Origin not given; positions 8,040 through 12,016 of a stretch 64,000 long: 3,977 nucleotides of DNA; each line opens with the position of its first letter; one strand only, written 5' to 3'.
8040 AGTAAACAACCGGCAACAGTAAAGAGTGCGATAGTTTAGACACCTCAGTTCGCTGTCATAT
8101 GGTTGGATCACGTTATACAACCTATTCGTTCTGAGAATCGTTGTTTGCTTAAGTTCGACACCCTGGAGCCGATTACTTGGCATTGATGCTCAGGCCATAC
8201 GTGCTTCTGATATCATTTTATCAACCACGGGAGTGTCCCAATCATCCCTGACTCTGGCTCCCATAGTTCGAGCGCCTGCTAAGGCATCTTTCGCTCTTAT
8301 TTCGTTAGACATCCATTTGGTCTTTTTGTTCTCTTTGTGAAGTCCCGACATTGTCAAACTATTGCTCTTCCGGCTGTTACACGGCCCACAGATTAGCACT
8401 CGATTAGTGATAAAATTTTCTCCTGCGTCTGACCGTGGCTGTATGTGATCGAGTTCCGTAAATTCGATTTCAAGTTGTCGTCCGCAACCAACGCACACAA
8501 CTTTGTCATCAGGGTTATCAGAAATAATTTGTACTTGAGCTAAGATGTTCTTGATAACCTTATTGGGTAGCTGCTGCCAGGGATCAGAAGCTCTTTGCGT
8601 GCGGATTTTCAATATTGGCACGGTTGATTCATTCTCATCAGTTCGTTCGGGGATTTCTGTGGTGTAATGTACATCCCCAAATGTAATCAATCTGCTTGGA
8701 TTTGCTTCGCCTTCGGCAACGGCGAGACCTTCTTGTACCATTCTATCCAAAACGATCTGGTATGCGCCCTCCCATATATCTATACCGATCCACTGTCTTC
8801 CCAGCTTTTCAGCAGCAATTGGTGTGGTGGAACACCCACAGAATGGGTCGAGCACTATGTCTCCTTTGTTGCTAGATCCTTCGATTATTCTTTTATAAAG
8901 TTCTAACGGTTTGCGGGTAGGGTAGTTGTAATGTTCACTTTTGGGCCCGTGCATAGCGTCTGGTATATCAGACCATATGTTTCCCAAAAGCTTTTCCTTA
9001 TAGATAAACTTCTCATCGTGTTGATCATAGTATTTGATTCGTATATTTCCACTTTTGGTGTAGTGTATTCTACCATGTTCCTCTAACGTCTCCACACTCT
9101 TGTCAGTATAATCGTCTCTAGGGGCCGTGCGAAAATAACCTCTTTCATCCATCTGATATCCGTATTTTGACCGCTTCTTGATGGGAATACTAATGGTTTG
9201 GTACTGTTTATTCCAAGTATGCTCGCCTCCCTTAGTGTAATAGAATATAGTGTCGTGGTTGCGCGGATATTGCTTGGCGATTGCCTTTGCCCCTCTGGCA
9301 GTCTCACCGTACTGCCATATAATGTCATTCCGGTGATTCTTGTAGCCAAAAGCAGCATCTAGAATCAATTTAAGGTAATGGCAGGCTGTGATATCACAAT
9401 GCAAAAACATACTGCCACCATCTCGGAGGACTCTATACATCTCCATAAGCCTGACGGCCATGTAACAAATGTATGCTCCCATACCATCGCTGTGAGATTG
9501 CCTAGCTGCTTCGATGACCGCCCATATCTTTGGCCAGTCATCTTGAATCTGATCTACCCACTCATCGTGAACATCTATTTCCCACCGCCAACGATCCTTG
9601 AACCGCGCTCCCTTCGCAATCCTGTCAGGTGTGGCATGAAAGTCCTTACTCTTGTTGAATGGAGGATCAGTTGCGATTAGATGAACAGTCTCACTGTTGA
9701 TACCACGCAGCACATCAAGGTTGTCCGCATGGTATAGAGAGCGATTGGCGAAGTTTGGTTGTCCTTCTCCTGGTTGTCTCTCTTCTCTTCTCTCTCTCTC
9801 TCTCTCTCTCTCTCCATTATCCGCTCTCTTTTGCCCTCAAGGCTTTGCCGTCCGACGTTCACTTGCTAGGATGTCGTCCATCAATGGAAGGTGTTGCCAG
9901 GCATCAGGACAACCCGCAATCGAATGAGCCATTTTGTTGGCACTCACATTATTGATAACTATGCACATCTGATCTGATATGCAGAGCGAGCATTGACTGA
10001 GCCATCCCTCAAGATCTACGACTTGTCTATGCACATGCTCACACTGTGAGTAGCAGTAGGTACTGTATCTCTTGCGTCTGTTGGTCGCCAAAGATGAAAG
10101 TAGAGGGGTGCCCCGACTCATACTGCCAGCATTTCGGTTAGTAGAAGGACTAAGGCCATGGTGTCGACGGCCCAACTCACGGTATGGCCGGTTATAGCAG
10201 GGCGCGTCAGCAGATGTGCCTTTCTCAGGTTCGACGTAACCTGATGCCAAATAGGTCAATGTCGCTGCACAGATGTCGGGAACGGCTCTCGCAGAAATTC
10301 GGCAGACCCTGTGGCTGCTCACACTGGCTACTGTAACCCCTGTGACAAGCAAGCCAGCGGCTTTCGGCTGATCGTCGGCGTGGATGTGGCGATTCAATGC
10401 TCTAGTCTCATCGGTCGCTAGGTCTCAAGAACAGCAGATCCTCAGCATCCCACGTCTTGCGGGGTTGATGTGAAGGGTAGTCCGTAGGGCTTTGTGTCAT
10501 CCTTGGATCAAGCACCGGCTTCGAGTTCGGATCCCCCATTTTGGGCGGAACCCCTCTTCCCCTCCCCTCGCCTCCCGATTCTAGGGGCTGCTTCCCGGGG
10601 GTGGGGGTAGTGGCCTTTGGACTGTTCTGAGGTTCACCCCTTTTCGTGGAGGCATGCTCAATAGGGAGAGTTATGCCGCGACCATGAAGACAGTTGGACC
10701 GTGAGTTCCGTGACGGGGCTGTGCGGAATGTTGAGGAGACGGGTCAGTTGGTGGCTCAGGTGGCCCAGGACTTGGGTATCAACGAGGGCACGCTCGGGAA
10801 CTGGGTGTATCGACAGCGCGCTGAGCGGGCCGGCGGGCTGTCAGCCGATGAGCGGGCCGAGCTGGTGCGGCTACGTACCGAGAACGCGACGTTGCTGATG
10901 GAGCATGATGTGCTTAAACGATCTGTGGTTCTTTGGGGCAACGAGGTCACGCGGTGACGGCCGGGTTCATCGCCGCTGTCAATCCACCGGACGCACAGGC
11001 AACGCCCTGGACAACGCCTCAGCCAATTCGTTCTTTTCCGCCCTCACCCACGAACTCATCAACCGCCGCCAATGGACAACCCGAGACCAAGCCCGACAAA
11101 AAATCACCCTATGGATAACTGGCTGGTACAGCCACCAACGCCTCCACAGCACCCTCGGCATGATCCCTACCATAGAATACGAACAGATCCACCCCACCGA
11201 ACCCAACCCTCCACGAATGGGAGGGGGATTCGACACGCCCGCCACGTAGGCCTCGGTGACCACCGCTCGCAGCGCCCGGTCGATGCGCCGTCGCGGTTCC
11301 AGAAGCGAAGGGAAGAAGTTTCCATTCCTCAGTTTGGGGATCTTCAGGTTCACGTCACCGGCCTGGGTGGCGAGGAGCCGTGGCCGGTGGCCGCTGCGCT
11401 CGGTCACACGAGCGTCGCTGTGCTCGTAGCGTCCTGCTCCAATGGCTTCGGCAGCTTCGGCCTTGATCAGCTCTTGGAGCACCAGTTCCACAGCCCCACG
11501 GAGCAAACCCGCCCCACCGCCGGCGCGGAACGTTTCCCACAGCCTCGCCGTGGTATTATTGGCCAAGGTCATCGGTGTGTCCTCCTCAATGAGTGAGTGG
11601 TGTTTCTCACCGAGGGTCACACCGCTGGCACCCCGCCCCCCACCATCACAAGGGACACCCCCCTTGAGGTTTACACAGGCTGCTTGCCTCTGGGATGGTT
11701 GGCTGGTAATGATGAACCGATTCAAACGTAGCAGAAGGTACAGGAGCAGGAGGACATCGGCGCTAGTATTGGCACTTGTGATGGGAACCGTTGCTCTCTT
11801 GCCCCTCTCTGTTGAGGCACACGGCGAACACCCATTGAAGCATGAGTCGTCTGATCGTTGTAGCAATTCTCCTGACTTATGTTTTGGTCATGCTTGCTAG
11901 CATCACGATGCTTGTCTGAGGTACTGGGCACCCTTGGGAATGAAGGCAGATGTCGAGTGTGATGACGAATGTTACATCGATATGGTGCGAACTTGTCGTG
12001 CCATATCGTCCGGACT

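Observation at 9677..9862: (GA)13 tract sits inside the 5' end of the MTase-HNH gene and is out of frame: a candidate phase-variable (contingency) methyltransferase in an actinobacterium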

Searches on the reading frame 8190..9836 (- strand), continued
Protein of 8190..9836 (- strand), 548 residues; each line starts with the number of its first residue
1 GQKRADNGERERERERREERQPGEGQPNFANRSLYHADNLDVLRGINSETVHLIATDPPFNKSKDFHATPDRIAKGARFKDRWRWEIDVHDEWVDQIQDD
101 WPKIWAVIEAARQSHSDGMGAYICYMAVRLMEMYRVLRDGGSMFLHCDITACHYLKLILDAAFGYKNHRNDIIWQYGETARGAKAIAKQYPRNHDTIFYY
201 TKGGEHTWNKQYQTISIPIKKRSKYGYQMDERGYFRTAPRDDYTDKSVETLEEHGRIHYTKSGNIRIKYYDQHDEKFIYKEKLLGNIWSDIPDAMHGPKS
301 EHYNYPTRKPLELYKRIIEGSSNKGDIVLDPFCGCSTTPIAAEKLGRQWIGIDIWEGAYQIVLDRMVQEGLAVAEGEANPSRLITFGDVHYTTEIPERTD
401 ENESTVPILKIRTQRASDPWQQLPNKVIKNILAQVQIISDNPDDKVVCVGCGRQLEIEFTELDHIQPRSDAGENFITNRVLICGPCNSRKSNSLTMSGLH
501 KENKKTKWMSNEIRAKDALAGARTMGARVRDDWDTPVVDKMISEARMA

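Call 97: fold_search(model_id=the predicted structure, library=pdb)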
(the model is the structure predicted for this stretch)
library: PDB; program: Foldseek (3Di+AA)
matches with E <= 10: 854; with E <= 0.001: 117
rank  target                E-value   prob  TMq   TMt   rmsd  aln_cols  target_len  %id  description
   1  6pbd_B                1.3e-15  1.00  0.36  0.56   8.6       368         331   16  DNA N6-Adenine Methyltransferase CcrM In Complex with Double-Stranded DNA Oligonucleotide Containing Its Recognition S (released 2019-10-23)
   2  4zcf_A                4.3e-15  1.00  0.44  0.39  19.2       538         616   16  Structural basis of asymmetric DNA methylation and ATP-triggered long-range diffusion by EcoP15I (released 2015-07-29)
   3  6k0w_A                6.3e-15  1.00  0.35  0.35  12.6       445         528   18  DNA methyltransferase in complex with sinefungin (released 2019-12-11)
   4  4zcf_B                7.9e-15  1.00  0.37  0.32  12.1       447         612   16  Structural basis of asymmetric DNA methylation and ATP-triggered long-range diffusion by EcoP15I (released 2015-07-29)
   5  1g60_A                1.3e-14  1.00  0.35  0.75   7.7       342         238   19  Crystal Structure of Methyltransferase MboIIa (Moraxella bovis) (released 2002-05-01)
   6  6pbd_A                1.3e-14  1.00  0.36  0.54  10.9       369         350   18  DNA N6-Adenine Methyltransferase CcrM In Complex with Double-Stranded DNA Oligonucleotide Containing Its Recognition S (released 2019-10-23)
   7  6k0w_B                7.0e-14  1.00  0.35  0.37  12.5       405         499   19  DNA methyltransferase in complex with sinefungin (released 2019-12-11)
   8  8s9o_B                8.3e-14  1.00  0.32  0.73   7.5       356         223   17  DNA cytosine-N4 methyltransferase (residues 61-324) from the Bdelloid rotifer Adineta vaga - P1 crystal form (released 2023-08-02)
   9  1g60_B                2.5e-13  1.00  0.34  0.76   7.8       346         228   19  Crystal Structure of Methyltransferase MboIIa (Moraxella bovis) (released 2002-05-01)
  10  8s9o_A                2.8e-13  1.00  0.31  0.68  12.4       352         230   17  DNA cytosine-N4 methyltransferase (residues 61-324) from the Bdelloid rotifer Adineta vaga - P1 crystal form (released 2023-08-02)
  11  8s9m                  4.7e-13  1.00  0.33  0.70   8.6       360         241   18  DNA cytosine-N4 methyltransferase (residues 79-324) from the Bdelloid rotifer Adineta vaga (released 2023-08-02)
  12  6k0w_D                5.5e-13  1.00  0.34  0.41  10.5       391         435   19  DNA methyltransferase in complex with sinefungin (released 2019-12-11)
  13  8s9n                  1.0e-12  1.00  0.31  0.71   7.6       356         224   17  DNA cytosine-N4 methyltransferase (residues 61-324) from the Bdelloid rotifer Adineta vaga - C2 crystal form (released 2023-08-02)
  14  6k0w_C                1.6e-12  1.00  0.33  0.39  14.9       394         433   20  DNA methyltransferase in complex with sinefungin (released 2019-12-11)
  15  8urk_A                2.4e-12  1.00  0.37  0.73   6.7       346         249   17  Crystal structure of DNA N6-Adenine Methyltransferase M.BceJIV from Burkholderia cenocepacia in complex with duplex DN (released 2024-09-11)
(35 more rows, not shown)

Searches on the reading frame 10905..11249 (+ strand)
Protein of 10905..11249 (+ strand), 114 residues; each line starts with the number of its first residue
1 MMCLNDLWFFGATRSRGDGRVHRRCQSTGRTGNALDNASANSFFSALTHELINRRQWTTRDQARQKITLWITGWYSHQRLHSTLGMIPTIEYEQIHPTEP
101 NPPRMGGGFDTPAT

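Call 52: search_protein_families(library=pfam, proteins=[window:10905-11249:+], max_evalue=0.001)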
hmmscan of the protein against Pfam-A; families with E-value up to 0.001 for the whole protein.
window:10905-11249:+ (114 aa): 2 families
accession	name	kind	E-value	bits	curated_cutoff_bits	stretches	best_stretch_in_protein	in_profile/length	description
PF13683.12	rve_3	-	1.4e-11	44.4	26.5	1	27-88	6-66/67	Integrase core domain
PF13333.12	rve_2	-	2.2e-05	25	22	1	42-94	2-53/56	Integrase core domain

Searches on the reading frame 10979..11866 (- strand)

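Call 52: search_protein_families(library=pfam, proteins=[window:10979-11866:-], max_evalue=0.001)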
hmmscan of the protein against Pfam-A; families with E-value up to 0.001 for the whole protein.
window:10979-11866:- (295 aa): 1 family
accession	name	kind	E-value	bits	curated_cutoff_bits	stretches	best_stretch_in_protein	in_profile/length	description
PF00872.24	Transposase_mut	-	5e-29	101.8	21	1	117-212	21-116/379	Transposase, Mutator family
